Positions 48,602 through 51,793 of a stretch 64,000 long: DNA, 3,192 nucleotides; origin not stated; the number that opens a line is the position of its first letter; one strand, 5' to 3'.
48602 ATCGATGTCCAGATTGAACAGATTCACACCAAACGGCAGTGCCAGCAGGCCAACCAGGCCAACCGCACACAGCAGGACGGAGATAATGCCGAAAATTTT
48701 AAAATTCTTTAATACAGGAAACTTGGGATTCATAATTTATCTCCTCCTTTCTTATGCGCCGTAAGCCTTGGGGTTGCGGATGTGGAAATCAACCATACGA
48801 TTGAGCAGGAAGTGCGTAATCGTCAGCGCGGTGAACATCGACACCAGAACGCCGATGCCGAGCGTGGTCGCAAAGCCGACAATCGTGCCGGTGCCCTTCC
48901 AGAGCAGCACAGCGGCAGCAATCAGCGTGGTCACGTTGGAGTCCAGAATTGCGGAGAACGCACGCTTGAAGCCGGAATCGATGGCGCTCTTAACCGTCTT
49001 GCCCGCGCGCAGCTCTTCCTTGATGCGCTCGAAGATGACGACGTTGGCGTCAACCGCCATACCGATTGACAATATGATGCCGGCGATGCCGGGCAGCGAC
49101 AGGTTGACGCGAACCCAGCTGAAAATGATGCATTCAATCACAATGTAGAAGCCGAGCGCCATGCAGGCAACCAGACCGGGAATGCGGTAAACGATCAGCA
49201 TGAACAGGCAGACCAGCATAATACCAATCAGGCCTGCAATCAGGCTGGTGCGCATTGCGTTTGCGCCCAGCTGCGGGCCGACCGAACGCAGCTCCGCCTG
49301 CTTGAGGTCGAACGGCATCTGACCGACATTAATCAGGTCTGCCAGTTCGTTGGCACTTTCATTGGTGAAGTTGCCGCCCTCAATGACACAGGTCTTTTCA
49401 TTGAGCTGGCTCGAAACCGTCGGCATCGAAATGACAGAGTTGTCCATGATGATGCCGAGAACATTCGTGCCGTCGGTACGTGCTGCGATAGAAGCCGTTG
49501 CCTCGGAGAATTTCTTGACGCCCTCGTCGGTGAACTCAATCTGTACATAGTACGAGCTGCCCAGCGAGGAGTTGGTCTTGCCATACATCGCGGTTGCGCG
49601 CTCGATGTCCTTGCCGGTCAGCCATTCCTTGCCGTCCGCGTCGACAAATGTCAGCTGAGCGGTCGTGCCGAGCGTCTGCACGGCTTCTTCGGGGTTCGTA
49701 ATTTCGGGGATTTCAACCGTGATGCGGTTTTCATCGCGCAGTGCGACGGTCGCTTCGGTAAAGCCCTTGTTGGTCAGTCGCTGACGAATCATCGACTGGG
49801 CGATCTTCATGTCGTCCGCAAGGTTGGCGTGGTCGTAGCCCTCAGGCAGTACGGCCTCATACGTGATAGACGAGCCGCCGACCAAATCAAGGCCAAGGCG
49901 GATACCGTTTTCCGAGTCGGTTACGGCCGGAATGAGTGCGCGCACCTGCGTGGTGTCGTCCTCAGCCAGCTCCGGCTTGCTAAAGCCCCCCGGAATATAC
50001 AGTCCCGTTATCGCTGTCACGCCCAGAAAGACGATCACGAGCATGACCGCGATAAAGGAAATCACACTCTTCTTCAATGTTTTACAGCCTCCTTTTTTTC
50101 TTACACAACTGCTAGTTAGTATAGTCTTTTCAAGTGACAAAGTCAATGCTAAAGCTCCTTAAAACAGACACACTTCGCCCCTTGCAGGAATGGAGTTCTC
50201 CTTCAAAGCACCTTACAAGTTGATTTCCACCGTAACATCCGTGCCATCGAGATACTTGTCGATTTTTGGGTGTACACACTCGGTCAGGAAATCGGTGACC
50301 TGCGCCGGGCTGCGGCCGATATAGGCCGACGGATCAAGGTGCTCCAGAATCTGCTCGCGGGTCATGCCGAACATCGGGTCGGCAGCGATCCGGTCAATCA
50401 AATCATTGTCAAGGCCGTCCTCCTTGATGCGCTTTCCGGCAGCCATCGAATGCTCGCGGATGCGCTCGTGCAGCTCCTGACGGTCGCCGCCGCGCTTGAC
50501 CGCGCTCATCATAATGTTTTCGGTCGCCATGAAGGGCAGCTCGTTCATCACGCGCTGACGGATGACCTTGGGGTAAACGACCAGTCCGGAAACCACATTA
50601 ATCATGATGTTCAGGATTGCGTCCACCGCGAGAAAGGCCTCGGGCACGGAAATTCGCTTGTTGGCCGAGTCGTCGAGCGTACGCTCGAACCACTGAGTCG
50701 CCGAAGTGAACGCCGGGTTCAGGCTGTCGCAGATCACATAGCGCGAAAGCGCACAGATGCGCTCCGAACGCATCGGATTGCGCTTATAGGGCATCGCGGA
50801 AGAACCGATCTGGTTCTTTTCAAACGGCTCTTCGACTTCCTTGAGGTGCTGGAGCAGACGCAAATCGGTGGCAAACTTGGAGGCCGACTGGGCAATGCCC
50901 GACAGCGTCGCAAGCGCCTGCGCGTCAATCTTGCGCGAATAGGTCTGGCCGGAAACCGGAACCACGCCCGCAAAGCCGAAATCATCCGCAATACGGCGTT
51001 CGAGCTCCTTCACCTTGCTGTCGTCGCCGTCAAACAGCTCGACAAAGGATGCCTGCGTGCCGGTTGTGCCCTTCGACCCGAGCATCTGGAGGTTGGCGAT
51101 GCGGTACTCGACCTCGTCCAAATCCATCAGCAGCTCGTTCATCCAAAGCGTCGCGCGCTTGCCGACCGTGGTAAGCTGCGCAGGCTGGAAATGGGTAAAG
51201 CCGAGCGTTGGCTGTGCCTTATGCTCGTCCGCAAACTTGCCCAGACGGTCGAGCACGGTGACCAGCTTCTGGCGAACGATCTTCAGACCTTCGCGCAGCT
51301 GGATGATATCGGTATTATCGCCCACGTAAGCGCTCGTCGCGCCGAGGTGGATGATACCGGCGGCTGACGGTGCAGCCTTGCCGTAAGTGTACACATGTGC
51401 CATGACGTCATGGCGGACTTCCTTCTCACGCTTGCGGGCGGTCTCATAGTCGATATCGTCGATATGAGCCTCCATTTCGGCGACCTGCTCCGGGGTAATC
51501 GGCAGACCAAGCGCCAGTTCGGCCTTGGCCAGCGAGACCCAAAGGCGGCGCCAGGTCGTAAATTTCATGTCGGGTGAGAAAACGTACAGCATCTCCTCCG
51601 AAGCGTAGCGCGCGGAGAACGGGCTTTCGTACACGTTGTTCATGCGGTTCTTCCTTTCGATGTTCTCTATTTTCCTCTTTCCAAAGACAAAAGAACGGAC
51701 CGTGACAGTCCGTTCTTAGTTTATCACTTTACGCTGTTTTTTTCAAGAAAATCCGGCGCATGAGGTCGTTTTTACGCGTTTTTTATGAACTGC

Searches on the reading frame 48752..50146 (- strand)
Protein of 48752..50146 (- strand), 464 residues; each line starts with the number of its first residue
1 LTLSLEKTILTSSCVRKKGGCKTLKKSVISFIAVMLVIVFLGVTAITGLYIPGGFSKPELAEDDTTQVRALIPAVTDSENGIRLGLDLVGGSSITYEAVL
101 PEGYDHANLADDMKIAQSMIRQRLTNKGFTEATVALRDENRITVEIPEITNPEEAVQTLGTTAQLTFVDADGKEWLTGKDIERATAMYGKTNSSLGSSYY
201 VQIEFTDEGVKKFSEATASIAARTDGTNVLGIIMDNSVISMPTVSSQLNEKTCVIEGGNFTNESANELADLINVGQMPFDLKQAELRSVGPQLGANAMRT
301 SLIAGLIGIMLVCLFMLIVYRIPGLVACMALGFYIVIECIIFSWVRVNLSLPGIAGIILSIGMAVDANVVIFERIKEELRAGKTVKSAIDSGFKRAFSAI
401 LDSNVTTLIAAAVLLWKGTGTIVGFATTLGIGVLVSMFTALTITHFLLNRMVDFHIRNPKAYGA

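Call 10: search_protein_families(library=ncbifam, proteins=[window:48752-50146:-], max_evalue=0.00001)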
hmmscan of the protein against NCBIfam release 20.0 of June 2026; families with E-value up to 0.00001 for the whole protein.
window:48752-50146:- (464 aa): 21 families
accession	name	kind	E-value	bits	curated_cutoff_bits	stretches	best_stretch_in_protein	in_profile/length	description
NF009583.0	PRK13024.1-3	subfamily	1.1e-105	354.4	721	2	172-453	161-433/755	protein translocase subunit SecDF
TIGR01129.1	secD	equivalog_domain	2.3e-101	339.9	244.4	2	174-448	133-397/397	protein translocase subunit SecD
NF009581.0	PRK13024.1-1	equivalog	1.9e-85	287.5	1058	1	74-454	24-413/752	protein translocase subunit SecDF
NF009584.0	PRK13024.1-4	equivalog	4.6e-80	270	1171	1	81-456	31-417/759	protein translocase subunit SecDF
NF009585.0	PRK13024.1-5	equivalog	8.1e-76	255.8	1037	1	170-452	377-648/993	protein translocase subunit SecDF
NF011315.0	PRK14726.1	equivalog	1.1e-72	245.5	1249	1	198-452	277-525/855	protein translocase subunit SecDF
TIGR00916.1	2A0604s01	subfamily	1.2e-64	218.2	148.6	1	205-441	1-231/231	SecD/SecF family protein translocase subunit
NF009545.0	PRK12933.1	equivalog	2e-58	198.3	728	2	235-451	378-593/604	protein translocase subunit SecD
NF009580.0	PRK13023.1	equivalog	6.2e-57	193.4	1153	1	176-452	182-448/775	protein translocase subunit SecDF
NF009582.0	PRK13024.1-2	equivalog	5.8e-47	160.2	723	1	236-456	273-492/859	protein translocase subunit SecDF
NF009540.0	PRK12911.1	equivalog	1.2e-46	158.7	1878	1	204-448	820-1058/1403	bifunctional preprotein translocase subunit SecD/SecF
NF006218.0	PRK08343.1-4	subfamily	1.1e-43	149.5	383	1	78-440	27-377/392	preprotein translocase subunit SecD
NF046001.1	SecDF_plasm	equivalog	3.8e-38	131.1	500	1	241-453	294-505/878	protein translocase subunit SecDF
NF006216.0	PRK08343.1-2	equivalog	4.1e-28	98.5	519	2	263-439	310-489/506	preprotein translocase subunit SecD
NF037998.2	RND_1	equivalog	3.5e-24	84.6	400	1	232-456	377-603/1237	protein translocase SecDF, variant type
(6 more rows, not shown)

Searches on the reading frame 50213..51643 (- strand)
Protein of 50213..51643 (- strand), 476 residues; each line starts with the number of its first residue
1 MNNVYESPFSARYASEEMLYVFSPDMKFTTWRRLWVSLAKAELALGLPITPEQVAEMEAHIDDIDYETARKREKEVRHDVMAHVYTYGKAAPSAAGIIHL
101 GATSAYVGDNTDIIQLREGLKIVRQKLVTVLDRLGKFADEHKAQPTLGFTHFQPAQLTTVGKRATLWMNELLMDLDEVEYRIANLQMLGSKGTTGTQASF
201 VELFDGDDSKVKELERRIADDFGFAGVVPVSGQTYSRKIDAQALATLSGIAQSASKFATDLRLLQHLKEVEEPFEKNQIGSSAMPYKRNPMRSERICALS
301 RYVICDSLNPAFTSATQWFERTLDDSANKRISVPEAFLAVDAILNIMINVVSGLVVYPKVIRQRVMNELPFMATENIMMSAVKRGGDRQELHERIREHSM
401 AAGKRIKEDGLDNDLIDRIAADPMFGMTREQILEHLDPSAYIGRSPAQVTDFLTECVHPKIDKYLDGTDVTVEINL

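Call 10: search_protein_families(library=ncbifam, proteins=[window:50213-51643:-], max_evalue=0.00001)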
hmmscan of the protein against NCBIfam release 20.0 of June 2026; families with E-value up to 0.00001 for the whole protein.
window:50213-51643:- (476 aa): 12 families
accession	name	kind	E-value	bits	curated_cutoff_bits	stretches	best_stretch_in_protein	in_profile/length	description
TIGR00928.1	purB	equivalog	3.9e-116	388.4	326.2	1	10-452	2-435/436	adenylosuccinate lyase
NF006500.1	PRK08937.2-4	subfamily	3.1e-42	144.9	626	1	10-449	11-439/448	adenylosuccinate lyase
NF052536.2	CoM_syn_XcbD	exception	8.7e-35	120.3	600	1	9-449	10-439/443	3-sulfopropionylcysteine synthase XcbD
TIGR02426.1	protocat_pcaB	equivalog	1e-30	106.8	355.75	1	15-352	8-336/338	3-carboxy-cis,cis-muconate cycloisomerase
NF006554.0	PRK09053.1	equivalog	2.4e-29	102.5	595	1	12-455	12-447/453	3-carboxy-cis,cis-muconate cycloisomerase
NF006764.0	PRK09285.1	equivalog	7e-23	80.7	446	1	54-450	67-453/456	adenylosuccinate lyase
NF004631.0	PRK05975.1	equivalog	3.1e-20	72.5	371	1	9-303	10-295/352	3-carboxy-cis,cis-muconate cycloisomerase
NF052556.1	NtrsucLyaStm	equivalog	2.5e-19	69.5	650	1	38-449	47-460/466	nitrosuccinate lyase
TIGR00979.1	fumC_II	equivalog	8.8e-08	31.3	664.75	1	123-320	153-354/458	class II fumarate hydratase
TIGR00838.1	argH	equivalog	1.3e-07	31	279.5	1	114-304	117-298/455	argininosuccinate lyase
NF008909.0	PRK12273.1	subfamily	1.2e-06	27.7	510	1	123-307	162-346/474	aspartate ammonia-lyase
NF052535.1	CoM_syn_XcbC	exception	4.5e-06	25.7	575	1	113-357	120-353/495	2-phosphosulfolactate phosphatase XcbC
